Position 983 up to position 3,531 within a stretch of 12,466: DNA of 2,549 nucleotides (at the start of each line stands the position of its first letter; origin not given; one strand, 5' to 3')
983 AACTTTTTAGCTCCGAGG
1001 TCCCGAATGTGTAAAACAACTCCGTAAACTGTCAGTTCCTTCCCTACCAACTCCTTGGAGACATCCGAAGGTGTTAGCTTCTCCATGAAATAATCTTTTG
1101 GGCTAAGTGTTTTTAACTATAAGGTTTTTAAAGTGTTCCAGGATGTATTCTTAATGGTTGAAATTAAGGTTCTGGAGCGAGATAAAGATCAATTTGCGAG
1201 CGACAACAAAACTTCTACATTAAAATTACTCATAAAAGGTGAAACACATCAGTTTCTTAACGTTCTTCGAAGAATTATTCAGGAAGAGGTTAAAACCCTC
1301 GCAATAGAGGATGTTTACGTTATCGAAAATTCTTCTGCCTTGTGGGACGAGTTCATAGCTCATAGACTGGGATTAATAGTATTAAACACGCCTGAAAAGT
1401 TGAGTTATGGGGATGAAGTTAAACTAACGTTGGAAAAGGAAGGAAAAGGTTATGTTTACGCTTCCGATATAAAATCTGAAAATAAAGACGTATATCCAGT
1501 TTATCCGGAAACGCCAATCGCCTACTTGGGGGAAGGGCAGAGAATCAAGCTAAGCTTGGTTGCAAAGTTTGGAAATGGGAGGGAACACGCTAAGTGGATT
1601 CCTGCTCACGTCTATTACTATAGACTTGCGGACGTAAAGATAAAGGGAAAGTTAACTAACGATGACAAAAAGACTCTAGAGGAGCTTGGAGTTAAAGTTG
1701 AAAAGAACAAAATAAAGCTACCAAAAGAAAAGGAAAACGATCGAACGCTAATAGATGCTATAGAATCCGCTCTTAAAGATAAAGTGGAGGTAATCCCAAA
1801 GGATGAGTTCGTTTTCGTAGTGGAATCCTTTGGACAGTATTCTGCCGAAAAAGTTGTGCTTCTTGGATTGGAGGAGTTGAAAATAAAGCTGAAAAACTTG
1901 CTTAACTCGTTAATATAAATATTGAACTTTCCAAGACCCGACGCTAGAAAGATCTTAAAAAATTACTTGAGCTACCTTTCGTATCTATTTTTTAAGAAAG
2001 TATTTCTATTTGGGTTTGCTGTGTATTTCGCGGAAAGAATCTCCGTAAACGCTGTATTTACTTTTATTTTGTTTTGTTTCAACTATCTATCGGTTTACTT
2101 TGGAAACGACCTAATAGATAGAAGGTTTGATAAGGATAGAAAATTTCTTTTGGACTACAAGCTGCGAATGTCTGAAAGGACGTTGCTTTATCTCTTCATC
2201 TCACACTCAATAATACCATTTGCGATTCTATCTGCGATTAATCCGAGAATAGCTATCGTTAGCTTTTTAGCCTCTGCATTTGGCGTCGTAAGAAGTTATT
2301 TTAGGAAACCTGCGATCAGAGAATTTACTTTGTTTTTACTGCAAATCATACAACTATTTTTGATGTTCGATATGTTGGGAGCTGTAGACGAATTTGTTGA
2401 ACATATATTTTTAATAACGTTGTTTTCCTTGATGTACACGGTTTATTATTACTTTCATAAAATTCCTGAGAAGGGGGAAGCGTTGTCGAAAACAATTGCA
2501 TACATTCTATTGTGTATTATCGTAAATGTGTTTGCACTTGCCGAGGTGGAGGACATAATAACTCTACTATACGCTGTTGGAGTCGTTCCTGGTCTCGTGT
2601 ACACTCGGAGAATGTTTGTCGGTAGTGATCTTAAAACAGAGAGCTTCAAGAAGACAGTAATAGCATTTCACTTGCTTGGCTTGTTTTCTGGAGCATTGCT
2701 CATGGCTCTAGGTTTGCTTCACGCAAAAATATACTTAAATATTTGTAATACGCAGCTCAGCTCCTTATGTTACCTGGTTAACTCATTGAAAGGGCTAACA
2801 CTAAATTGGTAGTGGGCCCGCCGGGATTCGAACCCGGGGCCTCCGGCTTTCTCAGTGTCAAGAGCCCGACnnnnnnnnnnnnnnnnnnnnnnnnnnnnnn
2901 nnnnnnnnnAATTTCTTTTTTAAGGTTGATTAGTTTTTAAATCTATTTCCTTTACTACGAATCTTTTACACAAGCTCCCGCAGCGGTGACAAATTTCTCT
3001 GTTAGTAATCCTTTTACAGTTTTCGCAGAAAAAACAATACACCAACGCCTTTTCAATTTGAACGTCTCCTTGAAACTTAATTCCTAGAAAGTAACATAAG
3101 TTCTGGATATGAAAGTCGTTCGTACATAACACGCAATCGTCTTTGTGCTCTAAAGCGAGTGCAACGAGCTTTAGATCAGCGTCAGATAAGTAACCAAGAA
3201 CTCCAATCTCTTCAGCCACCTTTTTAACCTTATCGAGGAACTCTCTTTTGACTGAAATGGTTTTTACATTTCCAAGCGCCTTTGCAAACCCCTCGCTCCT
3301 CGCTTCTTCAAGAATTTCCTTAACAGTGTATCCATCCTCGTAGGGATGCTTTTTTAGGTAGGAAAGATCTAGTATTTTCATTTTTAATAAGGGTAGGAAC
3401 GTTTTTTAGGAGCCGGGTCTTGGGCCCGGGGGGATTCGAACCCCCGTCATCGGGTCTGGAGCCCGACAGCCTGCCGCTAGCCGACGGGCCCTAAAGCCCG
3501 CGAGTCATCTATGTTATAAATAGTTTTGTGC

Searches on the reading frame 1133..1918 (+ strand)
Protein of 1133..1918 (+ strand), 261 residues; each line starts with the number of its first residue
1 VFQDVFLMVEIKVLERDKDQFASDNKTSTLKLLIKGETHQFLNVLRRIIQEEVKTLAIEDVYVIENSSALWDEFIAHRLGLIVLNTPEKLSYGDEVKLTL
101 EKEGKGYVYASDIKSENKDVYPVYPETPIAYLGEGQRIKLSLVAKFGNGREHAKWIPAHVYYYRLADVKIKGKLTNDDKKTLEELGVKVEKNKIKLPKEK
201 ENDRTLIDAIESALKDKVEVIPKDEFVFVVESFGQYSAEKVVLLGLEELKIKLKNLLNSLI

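Call 6: search_protein_families(library=pfam, proteins=[window:1133-1918:+], max_evalue=0.01)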
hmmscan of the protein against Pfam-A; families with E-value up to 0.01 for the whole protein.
window:1133-1918:+ (261 aa): 2 families
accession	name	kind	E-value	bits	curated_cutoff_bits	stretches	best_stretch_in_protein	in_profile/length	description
PF01000.31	RNA_pol_A_bac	-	8.5e-16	58.7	33.9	1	77-154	8-101/119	RNA polymerase Rpb3/RpoA insert domain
PF01193.29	RNA_pol_L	-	3.2e-12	46.4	24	1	32-253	2-74/74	RNA polymerase Rpb3/Rpb11 dimerisation domain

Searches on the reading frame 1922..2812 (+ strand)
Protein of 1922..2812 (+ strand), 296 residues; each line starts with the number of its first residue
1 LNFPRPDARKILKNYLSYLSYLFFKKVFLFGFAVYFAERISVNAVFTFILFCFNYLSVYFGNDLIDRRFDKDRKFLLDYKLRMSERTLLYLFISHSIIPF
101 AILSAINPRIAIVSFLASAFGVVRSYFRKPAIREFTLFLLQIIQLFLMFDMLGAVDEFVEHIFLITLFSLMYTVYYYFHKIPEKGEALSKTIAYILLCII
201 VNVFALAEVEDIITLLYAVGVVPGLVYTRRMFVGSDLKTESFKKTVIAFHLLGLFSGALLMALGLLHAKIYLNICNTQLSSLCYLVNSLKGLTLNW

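Call 6: search_protein_families(library=pfam, proteins=[window:1922-2812:+], max_evalue=0.01)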
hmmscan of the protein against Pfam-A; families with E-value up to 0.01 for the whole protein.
window:1922-2812:+ (296 aa): 1 family
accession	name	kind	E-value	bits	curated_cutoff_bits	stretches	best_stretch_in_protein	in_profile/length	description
PF01040.23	UbiA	-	9.4e-05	22.2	34.2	1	29-172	6-153/250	UbiA prenyltransferase family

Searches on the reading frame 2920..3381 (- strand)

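Call 6: search_protein_families(library=pfam, proteins=[window:2920-3381:-], max_evalue=0.01)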
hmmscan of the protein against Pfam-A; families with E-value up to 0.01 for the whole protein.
window:2920-3381:- (153 aa): 1 family
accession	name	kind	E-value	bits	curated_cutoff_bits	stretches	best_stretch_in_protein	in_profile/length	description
PF17146.10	PIN_6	-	6.6e-08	33.3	27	1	16-78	20-86/87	PIN domain of ribonuclease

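Call 7: search_protein_families(library=ncbifam, proteins=[window:2920-3381:-], max_evalue=0.01)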
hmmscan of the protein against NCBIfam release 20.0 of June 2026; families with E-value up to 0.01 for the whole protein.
window:2920-3381:- (153 aa): 5 families
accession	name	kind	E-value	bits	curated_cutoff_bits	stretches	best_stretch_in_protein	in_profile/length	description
NF009148.0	PRK12496.1-5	equivalog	8.9e-16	58.2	243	1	37-145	46-156/163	hypothetical protein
NF009146.0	PRK12496.1-3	equivalog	1.9e-15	56.9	268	1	19-140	20-150/162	hypothetical protein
NF009147.0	PRK12496.1-4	equivalog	1.5e-14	53.9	311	1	16-145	26-161/170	hypothetical protein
NF009144.0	PRK12496.1-1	equivalog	1.8e-10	41.1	297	1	19-145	25-157/176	hypothetical protein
NF009145.0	PRK12496.1-2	equivalog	2.4e-10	40.3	223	1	37-140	49-161/167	hypothetical protein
